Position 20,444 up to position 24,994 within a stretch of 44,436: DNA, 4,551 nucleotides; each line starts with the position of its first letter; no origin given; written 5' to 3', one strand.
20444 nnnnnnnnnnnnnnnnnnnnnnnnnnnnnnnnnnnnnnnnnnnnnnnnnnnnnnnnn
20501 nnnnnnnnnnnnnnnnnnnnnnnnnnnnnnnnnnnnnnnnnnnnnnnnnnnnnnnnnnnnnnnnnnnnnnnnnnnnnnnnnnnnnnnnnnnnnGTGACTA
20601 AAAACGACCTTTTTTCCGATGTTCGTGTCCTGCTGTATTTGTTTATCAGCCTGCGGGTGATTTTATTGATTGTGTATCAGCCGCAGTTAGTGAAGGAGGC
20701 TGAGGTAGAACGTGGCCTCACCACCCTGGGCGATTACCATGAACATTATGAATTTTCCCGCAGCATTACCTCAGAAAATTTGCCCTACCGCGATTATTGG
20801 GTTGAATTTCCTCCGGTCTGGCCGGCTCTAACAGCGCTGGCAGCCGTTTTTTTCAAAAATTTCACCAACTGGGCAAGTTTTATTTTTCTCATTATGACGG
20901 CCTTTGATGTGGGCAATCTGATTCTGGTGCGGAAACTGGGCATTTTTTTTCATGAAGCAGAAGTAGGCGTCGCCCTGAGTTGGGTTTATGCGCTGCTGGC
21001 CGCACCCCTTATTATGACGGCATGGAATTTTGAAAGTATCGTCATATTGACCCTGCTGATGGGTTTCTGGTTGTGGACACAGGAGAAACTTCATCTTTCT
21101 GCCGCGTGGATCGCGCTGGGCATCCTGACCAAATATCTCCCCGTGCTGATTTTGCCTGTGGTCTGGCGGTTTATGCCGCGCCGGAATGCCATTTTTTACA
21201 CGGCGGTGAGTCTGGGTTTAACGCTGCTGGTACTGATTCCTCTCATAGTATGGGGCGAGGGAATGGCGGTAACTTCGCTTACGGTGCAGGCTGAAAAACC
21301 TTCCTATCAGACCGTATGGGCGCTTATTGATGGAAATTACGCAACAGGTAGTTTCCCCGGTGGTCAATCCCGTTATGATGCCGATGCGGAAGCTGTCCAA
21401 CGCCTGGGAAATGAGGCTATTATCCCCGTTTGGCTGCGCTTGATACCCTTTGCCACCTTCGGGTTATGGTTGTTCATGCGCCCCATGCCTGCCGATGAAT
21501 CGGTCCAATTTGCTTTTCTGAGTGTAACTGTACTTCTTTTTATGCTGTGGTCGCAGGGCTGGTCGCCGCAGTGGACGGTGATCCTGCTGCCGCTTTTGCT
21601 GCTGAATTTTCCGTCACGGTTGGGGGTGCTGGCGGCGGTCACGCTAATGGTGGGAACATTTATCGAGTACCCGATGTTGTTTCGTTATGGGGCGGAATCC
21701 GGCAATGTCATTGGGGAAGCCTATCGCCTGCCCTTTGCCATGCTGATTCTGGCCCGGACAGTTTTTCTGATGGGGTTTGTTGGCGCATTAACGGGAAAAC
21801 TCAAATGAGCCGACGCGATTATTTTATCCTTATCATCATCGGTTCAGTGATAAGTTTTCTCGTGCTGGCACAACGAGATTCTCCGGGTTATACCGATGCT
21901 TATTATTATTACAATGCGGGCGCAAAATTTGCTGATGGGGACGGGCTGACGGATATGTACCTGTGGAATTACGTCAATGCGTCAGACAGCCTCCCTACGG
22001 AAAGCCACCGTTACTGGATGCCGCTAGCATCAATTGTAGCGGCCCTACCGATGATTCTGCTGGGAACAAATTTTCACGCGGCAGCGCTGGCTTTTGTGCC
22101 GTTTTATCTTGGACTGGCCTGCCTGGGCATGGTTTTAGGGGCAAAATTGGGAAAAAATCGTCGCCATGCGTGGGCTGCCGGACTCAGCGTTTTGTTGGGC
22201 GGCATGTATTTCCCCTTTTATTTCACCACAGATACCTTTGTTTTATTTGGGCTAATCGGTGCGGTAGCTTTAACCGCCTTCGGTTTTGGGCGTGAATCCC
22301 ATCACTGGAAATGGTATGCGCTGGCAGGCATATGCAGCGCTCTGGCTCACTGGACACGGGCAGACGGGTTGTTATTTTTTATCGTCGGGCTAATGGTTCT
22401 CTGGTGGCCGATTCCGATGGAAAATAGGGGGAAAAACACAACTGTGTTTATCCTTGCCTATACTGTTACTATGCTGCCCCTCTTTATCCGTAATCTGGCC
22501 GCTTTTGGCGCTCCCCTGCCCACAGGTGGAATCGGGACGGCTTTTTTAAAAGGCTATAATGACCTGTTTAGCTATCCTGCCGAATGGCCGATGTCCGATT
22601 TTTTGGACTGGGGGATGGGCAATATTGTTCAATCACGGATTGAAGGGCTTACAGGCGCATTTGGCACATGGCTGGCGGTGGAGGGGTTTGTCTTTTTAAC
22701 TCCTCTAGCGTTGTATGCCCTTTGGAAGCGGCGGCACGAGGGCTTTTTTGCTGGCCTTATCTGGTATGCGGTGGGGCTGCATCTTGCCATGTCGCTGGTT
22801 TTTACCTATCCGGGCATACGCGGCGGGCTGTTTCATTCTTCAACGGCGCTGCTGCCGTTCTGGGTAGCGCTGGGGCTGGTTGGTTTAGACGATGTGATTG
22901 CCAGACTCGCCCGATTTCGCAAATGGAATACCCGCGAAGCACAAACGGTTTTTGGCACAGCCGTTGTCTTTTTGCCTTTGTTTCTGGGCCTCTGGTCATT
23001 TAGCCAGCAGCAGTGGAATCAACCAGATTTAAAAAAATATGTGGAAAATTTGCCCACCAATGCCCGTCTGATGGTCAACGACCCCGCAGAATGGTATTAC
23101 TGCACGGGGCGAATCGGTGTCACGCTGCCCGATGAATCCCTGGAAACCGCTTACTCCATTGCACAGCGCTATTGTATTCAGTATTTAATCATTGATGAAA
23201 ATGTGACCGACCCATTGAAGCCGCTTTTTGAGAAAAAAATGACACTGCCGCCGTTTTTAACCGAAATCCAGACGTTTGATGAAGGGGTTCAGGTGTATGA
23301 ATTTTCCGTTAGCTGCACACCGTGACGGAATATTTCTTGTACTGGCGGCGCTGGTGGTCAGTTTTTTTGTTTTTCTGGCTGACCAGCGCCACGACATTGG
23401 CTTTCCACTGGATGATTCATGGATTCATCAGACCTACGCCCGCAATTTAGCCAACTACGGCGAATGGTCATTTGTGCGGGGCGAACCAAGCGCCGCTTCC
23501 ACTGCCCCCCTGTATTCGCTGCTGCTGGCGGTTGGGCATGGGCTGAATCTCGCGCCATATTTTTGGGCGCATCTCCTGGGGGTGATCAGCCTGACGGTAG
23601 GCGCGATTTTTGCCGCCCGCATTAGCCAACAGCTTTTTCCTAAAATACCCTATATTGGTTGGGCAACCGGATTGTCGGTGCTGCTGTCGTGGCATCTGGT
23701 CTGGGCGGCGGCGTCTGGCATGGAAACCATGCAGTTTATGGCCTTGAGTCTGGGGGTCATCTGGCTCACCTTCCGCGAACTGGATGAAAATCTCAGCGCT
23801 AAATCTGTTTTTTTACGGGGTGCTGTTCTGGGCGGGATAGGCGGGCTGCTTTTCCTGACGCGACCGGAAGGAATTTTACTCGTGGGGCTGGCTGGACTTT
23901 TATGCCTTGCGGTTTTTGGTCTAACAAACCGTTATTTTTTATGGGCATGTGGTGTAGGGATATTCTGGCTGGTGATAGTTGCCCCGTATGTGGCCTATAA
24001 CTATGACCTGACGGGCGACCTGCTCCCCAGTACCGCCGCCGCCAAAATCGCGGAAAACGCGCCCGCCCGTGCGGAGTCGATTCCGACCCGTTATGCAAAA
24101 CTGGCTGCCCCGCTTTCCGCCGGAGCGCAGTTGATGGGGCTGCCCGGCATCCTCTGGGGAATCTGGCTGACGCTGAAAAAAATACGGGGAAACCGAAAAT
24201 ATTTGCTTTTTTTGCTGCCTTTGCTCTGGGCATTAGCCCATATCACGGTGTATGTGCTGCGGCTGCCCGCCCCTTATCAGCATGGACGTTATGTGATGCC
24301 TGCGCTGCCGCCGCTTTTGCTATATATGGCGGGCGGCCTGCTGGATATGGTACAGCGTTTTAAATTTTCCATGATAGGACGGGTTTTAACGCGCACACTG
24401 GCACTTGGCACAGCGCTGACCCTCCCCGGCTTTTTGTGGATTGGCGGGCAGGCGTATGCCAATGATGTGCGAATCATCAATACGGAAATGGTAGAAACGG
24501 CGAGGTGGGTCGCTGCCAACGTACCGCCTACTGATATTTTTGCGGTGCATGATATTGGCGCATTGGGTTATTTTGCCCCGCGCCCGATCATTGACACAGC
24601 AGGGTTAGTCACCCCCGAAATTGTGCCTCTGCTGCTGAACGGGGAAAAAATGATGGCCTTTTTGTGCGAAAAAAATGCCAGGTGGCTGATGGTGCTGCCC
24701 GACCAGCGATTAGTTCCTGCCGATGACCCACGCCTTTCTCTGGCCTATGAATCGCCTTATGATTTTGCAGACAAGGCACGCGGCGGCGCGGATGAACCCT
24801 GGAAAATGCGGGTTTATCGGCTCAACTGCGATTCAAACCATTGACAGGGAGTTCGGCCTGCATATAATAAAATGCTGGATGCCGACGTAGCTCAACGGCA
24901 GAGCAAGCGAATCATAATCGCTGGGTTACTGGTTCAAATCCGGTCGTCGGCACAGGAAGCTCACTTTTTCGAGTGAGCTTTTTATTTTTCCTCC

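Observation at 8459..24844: Ten back-to-back integral-membrane genes: a glycan assembly locus built almost only of GT-C-like enzymes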

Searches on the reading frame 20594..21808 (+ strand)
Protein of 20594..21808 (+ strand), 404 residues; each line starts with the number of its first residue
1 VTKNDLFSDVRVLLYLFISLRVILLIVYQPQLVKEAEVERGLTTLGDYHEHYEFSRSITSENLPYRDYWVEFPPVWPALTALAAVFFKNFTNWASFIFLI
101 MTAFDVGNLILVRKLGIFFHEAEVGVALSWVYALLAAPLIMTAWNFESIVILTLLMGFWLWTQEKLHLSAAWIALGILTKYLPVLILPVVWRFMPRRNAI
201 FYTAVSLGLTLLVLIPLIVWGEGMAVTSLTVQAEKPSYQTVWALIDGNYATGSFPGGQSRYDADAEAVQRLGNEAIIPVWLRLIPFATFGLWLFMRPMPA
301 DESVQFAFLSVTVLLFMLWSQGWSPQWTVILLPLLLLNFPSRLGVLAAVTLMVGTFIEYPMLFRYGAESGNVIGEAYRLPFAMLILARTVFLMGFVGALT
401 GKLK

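Call 4: search_protein_families(library=pfam, proteins=[window:20594-21808:+], max_evalue=1)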
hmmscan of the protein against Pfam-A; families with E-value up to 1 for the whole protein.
window:20594-21808:+ (404 aa): 0 families
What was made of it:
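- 20594..21808 (+): F: 404-aa GT87-like GT-C protein. The window protein has no hit (call 4).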

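Call 5: search_protein_families(library=ncbifam, proteins=[window:20594-21808:+], max_evalue=1)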
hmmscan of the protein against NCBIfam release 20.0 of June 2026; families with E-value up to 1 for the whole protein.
window:20594-21808:+ (404 aa): 0 families

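Call 39: search_solved_structures(query=A5, max_evalue=10)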
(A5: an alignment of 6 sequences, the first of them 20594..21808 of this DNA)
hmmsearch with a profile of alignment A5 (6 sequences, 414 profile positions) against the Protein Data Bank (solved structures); distinct sequences matched with E-value up to 10: 0.

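Call 44: search_protein_families(library=pfam, alignment_id=A5, max_evalue=0.1)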
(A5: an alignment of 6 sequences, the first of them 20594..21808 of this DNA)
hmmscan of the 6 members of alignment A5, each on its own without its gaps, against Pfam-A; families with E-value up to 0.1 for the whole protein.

A. member 1, window:20594-21808:+ (404 aa): 0 families

B. families by the number of members that match (of 6 scanned): 1 family
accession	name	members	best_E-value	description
PF09594.16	GT87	2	1e-06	Glycosyltransferase family 87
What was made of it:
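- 20594..21808 (+): Two of 6 orthologs hit Pfam GT87, best 1e-6 (call 44).
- On GT87 / DUF2029 (Pfam PF09594): Two of 6 F orthologs hit GT87 at 1e-6 (call 44).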

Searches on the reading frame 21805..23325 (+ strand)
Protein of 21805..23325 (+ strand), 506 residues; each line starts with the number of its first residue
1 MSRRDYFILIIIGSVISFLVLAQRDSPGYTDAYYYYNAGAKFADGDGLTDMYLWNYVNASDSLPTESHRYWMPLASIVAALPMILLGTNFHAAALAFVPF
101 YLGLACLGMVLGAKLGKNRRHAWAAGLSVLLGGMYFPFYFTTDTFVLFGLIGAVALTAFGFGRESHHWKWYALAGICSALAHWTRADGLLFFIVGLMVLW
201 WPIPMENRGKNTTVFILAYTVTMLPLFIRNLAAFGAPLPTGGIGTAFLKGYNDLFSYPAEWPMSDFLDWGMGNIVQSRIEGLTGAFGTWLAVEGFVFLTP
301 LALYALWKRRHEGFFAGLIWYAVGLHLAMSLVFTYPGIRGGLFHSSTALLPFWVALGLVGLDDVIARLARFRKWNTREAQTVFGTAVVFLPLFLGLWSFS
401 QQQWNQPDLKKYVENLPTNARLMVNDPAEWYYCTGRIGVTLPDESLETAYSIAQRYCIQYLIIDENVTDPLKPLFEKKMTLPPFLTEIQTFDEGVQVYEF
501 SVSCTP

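Call 4: search_protein_families(library=pfam, proteins=[window:21805-23325:+], max_evalue=1)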
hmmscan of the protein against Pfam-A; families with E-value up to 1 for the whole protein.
window:21805-23325:+ (506 aa): 0 families

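Call 5: search_protein_families(library=ncbifam, proteins=[window:21805-23325:+], max_evalue=1)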
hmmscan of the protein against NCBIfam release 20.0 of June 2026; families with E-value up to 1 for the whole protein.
window:21805-23325:+ (506 aa): 1 family
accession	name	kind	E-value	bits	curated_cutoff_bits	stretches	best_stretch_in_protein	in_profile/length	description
NF047440.1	LA3751_2_3_fam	subfamily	0.00046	19.1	200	1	98-240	104-250/460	LA_3751/LA_3752 family putative glycosyltransferase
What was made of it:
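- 21805..23325 (+): G: 506-aa PMT_2-like GT-C protein. A weak LA_3751/LA_3752 putative GT hit was found (call 5).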

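Call 40: search_solved_structures(query=A6, max_evalue=10)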
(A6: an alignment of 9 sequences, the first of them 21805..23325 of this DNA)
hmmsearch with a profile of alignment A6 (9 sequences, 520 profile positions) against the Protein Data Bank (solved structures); distinct sequences matched with E-value up to 10: 0.

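Call 46: search_protein_families(library=pfam, alignment_id=A6, max_evalue=0.1)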
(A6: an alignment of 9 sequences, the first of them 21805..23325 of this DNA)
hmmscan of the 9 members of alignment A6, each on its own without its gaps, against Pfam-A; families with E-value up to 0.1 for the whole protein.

A. member 1, window:21805-23325:+ (506 aa): 0 families

B. families by the number of members that match (of 9 scanned): 1 family
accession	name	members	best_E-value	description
PF13231.12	PMT_2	5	4.2e-11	Dolichyl-phosphate-mannose-protein mannosyltransferase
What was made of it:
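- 21805..23325 (+): Five of 9 orthologs hit Pfam PMT_2, best 4.2e-11 (call 46).
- On PMT_2 (Pfam PF13231; GT39/GT83-like): Five of 9 G orthologs hit PMT_2, best 4.2e-11 (call 46).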

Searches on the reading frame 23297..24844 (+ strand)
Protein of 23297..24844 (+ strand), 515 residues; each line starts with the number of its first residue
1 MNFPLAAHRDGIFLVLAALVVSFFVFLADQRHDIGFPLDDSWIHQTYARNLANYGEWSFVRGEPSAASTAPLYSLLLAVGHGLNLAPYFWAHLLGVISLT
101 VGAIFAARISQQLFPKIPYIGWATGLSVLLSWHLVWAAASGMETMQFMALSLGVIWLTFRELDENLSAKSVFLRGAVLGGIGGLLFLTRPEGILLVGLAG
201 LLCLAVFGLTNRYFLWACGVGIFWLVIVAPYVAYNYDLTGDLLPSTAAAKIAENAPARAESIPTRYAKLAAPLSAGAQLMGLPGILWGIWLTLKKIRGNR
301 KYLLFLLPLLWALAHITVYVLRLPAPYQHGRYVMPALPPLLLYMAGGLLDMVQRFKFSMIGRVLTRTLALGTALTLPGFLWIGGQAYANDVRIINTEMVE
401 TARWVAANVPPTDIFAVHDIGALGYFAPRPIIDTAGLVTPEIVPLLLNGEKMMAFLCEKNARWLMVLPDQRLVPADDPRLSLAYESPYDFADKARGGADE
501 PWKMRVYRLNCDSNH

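Call 4: search_protein_families(library=pfam, proteins=[window:23297-24844:+], max_evalue=1)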
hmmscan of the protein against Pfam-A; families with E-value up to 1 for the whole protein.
window:23297-24844:+ (515 aa): 1 family
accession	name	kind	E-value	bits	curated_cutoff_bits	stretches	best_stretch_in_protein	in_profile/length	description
PF19401.4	DUF5976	-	0.16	12.4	25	1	286-313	5-30/50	Family of unknown function (DUF5976)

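Call 5: search_protein_families(library=ncbifam, proteins=[window:23297-24844:+], max_evalue=1)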
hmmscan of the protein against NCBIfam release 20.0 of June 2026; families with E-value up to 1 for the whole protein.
window:23297-24844:+ (515 aa): 1 family
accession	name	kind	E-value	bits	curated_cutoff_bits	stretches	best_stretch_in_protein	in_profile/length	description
NF047440.1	LA3751_2_3_fam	subfamily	7.1e-06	25.1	200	1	83-358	93-363/460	LA_3751/LA_3752 family putative glycosyltransferase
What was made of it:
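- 23297..24844 (+): H: 515-aa GT-C-like protein, a distant paralogue of G. NF047440 LA_3751/LA_3752 gives 7e-6, below cut-off (call 5).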

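Call 41: search_solved_structures(query=A7, max_evalue=10)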
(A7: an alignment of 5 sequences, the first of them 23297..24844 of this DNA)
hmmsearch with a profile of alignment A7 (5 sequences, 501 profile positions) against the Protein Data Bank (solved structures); distinct sequences matched with E-value up to 10: 0.
